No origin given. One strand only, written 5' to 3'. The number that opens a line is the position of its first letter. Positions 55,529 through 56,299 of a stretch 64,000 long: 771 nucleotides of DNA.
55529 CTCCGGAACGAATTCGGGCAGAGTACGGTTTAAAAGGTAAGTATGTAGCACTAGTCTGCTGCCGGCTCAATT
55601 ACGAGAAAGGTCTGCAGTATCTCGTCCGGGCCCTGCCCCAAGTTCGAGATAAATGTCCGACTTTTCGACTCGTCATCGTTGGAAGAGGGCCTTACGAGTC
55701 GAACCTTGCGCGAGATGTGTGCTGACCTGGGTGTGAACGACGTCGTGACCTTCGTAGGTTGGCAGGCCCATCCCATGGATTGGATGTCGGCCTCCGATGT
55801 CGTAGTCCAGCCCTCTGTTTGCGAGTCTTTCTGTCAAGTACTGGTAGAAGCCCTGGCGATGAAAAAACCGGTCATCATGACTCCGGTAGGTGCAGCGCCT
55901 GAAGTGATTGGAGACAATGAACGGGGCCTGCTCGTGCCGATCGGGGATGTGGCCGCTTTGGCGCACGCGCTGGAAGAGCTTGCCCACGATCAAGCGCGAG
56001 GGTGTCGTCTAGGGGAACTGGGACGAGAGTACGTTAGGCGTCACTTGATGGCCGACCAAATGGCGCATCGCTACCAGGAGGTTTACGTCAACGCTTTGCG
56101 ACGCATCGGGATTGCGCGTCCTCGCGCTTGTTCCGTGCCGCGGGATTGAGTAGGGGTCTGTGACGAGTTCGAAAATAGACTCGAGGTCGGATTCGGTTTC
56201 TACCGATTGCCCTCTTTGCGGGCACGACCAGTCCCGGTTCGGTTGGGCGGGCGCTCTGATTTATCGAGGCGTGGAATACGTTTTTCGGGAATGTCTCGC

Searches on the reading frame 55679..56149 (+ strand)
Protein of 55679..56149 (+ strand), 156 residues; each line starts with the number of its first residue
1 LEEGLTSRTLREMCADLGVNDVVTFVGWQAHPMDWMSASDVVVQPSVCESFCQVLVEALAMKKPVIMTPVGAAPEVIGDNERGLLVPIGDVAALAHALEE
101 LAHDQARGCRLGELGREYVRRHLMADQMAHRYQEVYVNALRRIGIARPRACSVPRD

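Call 10: search_protein_families(library=pfam, proteins=[window:55679-56149:+])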
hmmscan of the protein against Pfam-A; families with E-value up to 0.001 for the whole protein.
window:55679-56149:+ (156 aa): 2 families
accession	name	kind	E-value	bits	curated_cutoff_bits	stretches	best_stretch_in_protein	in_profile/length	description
PF13692.12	Glyco_trans_1_4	-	5e-23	82.4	27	1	8-104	47-142/142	Glycosyl transferases group 1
PF00534.26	Glycos_transf_1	-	2.2e-22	79.8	26.4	1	7-116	59-170/172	Glycosyl transferases group 1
